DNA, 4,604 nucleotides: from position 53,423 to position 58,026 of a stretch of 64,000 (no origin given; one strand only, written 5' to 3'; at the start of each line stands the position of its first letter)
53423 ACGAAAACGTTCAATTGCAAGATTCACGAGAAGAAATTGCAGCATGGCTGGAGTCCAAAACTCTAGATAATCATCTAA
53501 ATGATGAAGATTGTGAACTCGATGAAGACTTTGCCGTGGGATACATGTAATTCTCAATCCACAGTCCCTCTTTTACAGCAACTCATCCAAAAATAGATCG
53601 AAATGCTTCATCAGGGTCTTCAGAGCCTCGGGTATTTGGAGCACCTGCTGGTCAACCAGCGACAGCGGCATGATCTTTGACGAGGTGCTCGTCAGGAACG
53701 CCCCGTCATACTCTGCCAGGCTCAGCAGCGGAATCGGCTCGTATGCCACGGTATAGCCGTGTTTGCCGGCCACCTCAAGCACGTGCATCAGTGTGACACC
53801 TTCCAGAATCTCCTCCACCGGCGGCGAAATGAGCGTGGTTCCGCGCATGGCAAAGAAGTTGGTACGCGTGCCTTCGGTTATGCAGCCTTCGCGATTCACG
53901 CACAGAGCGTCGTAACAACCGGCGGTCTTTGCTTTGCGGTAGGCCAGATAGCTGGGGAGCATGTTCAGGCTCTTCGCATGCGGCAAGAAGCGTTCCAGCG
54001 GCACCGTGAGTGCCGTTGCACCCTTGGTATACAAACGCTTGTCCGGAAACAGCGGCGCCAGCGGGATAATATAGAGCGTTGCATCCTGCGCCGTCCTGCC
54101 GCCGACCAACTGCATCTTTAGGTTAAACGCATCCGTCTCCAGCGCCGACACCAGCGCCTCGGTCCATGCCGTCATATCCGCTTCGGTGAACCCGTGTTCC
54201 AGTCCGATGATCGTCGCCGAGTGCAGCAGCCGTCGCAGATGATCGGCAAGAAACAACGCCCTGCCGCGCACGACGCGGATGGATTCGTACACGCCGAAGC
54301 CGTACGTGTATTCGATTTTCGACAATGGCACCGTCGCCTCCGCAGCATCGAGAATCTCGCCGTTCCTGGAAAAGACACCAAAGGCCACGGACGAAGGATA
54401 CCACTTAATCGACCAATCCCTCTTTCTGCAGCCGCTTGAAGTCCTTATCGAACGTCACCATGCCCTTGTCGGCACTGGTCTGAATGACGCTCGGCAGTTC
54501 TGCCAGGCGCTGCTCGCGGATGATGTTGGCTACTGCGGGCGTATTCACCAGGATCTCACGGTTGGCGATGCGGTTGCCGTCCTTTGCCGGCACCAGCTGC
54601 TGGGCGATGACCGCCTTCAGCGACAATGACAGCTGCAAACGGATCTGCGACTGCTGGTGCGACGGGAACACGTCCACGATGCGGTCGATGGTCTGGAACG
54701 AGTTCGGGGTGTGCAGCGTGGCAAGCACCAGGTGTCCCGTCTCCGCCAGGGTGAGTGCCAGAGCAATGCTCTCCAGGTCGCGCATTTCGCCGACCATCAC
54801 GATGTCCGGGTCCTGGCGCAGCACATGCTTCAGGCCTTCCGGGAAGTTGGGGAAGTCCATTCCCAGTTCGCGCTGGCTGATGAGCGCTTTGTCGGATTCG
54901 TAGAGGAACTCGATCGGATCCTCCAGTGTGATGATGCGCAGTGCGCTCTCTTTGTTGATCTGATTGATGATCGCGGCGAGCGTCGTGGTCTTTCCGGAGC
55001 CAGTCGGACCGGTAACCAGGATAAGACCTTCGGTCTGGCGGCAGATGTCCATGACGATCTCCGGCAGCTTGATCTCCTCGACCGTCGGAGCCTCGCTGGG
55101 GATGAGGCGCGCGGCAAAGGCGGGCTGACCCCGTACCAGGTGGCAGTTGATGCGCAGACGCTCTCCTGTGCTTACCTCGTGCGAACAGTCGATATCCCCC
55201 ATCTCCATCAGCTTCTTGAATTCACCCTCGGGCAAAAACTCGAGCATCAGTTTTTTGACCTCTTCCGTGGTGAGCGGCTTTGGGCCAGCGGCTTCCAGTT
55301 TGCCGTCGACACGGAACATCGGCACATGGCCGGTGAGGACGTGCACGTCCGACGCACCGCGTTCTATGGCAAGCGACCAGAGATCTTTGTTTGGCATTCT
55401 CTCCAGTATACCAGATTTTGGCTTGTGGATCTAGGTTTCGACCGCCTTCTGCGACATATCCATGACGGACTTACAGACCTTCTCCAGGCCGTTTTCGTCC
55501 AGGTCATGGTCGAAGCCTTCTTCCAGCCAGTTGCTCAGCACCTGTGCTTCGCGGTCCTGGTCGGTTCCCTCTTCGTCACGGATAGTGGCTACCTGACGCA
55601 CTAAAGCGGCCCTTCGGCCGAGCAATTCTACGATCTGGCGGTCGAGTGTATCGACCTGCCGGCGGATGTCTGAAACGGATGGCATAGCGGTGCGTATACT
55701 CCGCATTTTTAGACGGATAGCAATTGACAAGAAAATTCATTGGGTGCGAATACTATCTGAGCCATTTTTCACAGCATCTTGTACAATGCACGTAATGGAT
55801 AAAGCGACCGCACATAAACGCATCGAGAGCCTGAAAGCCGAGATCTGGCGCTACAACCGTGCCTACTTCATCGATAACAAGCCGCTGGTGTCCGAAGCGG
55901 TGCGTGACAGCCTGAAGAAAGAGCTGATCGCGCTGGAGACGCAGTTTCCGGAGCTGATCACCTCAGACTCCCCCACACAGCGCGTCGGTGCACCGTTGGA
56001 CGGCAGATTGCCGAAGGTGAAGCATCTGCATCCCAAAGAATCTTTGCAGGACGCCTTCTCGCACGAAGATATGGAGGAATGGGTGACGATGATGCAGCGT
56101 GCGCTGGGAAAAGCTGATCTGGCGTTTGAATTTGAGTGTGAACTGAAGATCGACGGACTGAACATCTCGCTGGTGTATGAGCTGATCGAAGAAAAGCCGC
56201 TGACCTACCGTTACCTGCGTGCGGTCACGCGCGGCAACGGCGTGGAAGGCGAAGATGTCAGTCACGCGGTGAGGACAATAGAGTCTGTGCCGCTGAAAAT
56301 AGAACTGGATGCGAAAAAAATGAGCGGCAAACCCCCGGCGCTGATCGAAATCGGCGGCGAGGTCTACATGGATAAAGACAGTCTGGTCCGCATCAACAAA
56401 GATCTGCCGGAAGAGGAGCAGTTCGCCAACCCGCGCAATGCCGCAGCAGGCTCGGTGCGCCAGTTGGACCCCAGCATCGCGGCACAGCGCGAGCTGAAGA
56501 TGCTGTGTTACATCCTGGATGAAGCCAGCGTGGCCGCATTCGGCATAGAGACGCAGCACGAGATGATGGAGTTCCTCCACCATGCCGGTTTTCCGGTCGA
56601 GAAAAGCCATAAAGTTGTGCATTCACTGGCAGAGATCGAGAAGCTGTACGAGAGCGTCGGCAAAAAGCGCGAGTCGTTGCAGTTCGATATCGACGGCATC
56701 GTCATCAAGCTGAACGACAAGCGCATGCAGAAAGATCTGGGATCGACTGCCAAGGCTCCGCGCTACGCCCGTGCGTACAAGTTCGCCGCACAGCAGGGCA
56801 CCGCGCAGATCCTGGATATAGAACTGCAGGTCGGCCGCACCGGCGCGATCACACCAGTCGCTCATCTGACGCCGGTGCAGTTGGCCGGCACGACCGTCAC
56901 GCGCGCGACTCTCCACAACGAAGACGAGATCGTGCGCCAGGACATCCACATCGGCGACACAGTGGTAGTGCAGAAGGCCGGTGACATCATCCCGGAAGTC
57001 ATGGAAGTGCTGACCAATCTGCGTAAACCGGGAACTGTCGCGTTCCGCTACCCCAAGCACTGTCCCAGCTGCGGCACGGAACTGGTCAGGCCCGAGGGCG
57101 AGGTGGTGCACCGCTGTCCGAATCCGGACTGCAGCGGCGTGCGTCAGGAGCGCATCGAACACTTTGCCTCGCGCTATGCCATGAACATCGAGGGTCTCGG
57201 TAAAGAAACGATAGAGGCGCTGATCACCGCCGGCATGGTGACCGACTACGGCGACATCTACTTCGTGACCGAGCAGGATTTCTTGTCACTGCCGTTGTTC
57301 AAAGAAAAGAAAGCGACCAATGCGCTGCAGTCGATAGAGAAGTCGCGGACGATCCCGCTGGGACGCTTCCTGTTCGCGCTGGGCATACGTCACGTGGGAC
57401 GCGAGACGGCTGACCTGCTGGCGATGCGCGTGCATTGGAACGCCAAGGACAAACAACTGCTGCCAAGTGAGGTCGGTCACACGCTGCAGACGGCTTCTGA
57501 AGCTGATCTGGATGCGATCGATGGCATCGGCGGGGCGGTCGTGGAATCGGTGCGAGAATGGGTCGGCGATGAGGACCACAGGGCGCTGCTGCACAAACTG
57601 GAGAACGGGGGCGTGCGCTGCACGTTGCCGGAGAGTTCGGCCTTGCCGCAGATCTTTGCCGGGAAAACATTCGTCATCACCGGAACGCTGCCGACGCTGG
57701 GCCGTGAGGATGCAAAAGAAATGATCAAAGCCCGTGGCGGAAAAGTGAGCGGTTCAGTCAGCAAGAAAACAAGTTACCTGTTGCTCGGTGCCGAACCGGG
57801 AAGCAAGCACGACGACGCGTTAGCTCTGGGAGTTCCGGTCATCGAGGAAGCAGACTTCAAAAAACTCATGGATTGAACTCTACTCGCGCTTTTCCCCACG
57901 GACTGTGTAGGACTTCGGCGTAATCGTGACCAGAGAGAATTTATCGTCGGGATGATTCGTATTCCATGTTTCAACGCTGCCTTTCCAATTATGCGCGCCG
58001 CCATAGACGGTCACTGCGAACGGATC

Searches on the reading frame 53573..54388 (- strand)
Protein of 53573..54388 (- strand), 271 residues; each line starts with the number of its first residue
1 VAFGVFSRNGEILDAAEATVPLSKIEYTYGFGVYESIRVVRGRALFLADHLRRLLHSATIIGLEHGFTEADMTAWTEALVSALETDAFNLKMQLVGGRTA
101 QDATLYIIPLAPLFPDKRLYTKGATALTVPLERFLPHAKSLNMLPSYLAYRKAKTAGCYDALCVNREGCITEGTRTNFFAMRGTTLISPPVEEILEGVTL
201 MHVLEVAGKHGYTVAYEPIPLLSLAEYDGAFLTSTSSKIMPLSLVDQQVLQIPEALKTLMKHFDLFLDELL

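Call 6: search_protein_families(library=pfam, proteins=[window:53573-54388:-], max_evalue=0.01)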
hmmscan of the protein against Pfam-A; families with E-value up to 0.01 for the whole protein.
window:53573-54388:- (271 aa): 1 family
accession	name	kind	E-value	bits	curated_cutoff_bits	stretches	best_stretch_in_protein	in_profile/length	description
PF01063.24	Aminotran_4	-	1.1e-42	146.9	28.5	1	32-243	1-221/223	Amino-transferase class IV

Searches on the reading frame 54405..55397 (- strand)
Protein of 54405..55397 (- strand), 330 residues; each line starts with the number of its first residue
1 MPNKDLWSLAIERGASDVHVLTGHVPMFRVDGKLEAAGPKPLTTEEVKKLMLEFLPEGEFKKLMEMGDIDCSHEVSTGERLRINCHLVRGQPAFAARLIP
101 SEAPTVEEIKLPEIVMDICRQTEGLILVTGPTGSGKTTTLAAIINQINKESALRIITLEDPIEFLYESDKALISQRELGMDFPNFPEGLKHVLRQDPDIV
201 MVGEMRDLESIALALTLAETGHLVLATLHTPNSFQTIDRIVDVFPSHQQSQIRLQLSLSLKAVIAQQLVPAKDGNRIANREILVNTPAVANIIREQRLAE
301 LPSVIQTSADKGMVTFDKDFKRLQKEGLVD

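Call 6: search_protein_families(library=pfam, proteins=[window:54405-55397:-], max_evalue=0.01)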
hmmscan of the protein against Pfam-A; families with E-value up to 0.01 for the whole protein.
window:54405-55397:- (330 aa): 18 families
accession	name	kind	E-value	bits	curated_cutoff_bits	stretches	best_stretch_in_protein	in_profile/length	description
PF00437.27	T2SSE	-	7.5e-46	156.9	24.9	1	114-271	133-280/370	Type II/IV secretion system protein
PF13401.12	AAA_22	-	7.5e-06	26.7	27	1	121-159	3-33/130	AAA domain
PF13191.12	AAA_16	-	4.1e-05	24.6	32.6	1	117-153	18-54/167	AAA ATPase domain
PF25199.1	nSTAND_NTPase5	-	6e-05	23.3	34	1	123-167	41-85/145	Novel STAND NTPase 5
PF13604.12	AAA_30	-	0.00011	22.5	27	1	114-155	9-49/191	AAA domain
PF04851.21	ResIII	-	0.00035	20.9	22.5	1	121-160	21-61/164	Type III restriction enzyme, res subunit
PF12775.13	AAA_7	-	0.00053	20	25.8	1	104-153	15-63/181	P-loop containing dynein motor region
PF02492.25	cobW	-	0.0006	19.9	20.7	1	126-158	3-35/180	CobW/HypB/UreG, nucleotide-binding domain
PF13476.12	AAA_23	-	0.00071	20.7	27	1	122-143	18-39/201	AAA domain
PF20720.3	nSTAND3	-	0.00091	19.4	27.2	1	121-163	15-56/155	Novel STAND NTPase 3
PF13245.12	AAA_19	-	0.0012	19.4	25.1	1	122-153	10-41/134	AAA domain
PF13086.12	AAA_11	-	0.0012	19.1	27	1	119-149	13-43/257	AAA domain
PF13555.12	AAA_29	-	0.0014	18.7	27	1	122-144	21-43/61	P-loop containing region of AAA domain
PF13173.12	AAA_14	-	0.0029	18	27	1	125-165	4-44/129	AAA domain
PF01935.23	DUF87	-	0.003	18.1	23.2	1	127-156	27-56/220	Helicase HerA, central domain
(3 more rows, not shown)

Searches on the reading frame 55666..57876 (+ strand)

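Call 6: search_protein_families(library=pfam, proteins=[window:55666-57876:+], max_evalue=0.01)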
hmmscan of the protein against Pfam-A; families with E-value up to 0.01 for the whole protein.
window:55666-57876:+ (736 aa): 8 families
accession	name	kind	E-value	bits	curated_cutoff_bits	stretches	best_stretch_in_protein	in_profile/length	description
PF01653.23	DNA_ligase_aden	-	1.1e-76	258.2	27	1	114-376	3-253/253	NAD-dependent DNA ligase adenylation domain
PF03120.22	DNA_ligase_OB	-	1.1e-34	118.5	32.9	1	380-454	2-76/79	NAD-dependent DNA ligase OB-fold domain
PF00533.33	BRCT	-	1.1e-13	51.7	21.3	1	661-731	3-74/78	BRCA1 C Terminus (BRCT) domain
PF12826.13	HHH_2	-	9e-13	48.6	27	2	567-588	1-22/64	Helix-hairpin-helix motif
PF03119.21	DNA_ligase_ZBD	-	5.6e-12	45.8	25.8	1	465-489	1-25/27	NAD-dependent DNA ligase C4 zinc finger domain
PF12738.14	PTCB-BRCT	-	0.00019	21.8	22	1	680-726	13-59/63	twin BRCT domain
PF16589.12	BRCT_2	-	0.00027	21.6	27.3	1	662-713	1-52/86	BRCT domain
PF00633.29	HHH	-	0.005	17.1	24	0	607-631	5-29/30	Helix-hairpin-helix motif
